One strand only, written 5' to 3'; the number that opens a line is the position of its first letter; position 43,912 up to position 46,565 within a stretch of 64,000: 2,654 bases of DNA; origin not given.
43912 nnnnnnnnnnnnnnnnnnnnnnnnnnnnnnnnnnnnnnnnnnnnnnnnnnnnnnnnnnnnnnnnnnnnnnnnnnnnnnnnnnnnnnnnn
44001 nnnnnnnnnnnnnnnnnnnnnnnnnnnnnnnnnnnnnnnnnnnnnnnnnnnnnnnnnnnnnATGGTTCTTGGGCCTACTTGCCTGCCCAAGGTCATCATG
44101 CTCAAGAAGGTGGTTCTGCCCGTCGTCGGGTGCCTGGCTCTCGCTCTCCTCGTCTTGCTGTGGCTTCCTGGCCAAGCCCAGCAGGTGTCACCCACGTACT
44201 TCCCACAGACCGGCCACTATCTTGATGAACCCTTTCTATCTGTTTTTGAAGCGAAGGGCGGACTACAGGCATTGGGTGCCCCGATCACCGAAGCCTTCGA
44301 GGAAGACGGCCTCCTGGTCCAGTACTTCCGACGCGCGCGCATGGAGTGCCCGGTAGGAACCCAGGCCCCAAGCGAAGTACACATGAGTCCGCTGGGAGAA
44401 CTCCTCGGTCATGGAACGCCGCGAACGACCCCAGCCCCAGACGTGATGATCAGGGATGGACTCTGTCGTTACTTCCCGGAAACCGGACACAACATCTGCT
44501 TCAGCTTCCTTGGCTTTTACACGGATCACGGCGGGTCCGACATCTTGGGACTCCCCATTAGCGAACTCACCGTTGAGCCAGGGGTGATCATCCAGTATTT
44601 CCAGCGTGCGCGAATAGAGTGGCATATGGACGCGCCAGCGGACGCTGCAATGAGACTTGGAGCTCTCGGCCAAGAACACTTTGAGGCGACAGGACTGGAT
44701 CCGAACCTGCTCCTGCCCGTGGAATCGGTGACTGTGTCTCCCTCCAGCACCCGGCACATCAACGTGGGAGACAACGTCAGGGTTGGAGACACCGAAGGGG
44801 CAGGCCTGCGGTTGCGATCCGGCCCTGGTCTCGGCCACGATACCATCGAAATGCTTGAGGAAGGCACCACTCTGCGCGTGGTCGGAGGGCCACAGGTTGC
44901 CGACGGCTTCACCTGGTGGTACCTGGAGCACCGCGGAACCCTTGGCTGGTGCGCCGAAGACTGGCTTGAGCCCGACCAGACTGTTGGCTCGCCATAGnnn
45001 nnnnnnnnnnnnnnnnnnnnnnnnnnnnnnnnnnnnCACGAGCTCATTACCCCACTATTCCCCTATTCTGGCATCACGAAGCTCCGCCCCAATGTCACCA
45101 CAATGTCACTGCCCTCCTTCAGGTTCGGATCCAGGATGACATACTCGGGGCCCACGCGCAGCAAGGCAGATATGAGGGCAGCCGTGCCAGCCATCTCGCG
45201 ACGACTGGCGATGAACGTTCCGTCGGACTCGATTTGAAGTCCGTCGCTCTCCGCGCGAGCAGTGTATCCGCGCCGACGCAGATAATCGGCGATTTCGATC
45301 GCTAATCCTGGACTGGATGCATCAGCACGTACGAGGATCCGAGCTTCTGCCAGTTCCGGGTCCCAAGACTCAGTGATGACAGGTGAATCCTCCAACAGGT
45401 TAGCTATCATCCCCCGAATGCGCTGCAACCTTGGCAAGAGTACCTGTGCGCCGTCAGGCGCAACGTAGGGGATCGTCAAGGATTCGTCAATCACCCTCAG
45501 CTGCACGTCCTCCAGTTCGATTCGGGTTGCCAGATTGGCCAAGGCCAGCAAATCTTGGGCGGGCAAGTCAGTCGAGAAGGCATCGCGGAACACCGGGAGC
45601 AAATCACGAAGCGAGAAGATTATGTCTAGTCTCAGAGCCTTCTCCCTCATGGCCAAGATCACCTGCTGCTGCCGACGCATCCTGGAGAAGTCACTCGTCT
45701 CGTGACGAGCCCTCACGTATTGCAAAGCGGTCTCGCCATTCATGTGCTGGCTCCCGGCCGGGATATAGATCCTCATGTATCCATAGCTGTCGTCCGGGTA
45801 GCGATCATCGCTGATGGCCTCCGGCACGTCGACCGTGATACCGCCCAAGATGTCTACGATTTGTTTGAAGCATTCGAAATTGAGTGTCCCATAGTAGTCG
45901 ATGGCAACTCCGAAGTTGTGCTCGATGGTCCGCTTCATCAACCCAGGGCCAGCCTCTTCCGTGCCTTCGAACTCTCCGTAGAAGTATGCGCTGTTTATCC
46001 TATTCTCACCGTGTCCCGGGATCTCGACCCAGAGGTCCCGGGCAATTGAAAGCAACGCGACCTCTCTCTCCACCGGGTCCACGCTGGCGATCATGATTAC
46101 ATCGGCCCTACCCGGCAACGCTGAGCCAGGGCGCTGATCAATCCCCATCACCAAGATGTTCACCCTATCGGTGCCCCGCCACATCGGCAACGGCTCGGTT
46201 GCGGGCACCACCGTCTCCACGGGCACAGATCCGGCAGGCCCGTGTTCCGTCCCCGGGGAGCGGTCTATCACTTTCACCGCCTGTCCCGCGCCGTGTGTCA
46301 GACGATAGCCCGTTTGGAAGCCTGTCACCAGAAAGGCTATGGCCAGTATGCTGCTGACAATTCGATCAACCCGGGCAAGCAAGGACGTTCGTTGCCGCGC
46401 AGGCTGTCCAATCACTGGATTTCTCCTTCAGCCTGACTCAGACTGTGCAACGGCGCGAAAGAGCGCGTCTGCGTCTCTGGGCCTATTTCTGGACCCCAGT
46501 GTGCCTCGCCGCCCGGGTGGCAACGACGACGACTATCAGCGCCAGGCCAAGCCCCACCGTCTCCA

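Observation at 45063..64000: ftsZ sits in a ~19 kb co-directional wall-hydrolase/LysM/LCP supercluster instead of a canonical dcw operon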

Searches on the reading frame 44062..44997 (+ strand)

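Call 4: search_protein_families(library=pfam, proteins=[window:44062-44997:+], max_evalue=0.01)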
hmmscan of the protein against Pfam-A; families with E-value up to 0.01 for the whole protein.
window:44062-44997:+ (311 aa): 1 family
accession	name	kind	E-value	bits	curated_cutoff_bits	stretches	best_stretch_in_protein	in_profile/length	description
PF08239.17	SH3_3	-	1.8e-07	31.7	27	1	248-303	2-54/54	Bacterial SH3 domain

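Call 76: search_protein_families(library=ncbifam, proteins=[window:44062-44997:+], max_evalue=0.01)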
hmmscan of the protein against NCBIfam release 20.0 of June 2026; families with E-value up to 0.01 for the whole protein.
window:44062-44997:+ (311 aa): 0 families

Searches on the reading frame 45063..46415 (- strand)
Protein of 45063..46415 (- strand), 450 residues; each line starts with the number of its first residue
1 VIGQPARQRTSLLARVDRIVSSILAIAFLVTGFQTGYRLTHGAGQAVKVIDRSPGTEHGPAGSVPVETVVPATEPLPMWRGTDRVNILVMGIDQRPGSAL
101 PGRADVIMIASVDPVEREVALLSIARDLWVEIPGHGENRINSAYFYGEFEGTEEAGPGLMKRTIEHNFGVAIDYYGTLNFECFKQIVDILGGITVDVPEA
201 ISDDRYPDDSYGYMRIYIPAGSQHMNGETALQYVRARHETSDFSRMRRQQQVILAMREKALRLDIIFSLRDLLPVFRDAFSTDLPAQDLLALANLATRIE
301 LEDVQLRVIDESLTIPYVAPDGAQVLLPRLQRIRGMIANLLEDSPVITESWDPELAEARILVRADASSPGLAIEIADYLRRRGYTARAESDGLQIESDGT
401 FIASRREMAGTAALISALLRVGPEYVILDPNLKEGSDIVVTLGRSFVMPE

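Call 3: search_protein_families(library=pfam, proteins=[window:45063-46415:-], max_evalue=0.01)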
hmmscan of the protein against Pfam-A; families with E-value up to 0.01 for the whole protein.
window:45063-46415:- (450 aa): 2 families
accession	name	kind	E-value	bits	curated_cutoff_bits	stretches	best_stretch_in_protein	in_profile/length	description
PF03816.19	LytR_cpsA_psr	-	2.3e-41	141.9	24.6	1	103-260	1-148/150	LytR_cpsA_psr family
PF13399.11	LytR_C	-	0.0011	20.2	22.2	1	359-446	3-86/86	LytR cell envelope-related transcriptional attenuator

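Call 28: search_protein_families(library=ncbifam, proteins=[window:45063-46415:-], max_evalue=0.01)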
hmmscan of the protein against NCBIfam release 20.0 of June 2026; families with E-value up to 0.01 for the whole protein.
window:45063-46415:- (450 aa): 4 families
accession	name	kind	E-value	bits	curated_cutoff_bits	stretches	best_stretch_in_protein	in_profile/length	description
TIGR00350.1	lytR_cpsA_psr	domain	1.2e-31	110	62.3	1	102-259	1-149/152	LCP family glycopolymer transferase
NF006897.1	PRK09379.1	equivalog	7e-31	107.5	441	1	83-292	58-250/298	polyisoprenyl-teichoic acid--peptidoglycan teichoic acid transferase TagU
NF051849.1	LCP_trans_Cps2A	equivalog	8.4e-23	81.3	650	1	82-295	219-420/477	LCP family glycopolymer transferase CpsA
NF047591.1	ligase_LytR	equivalog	1.2e-19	70.9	450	1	84-285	57-260/336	glycopolymer--peptidoglycan transferase LytR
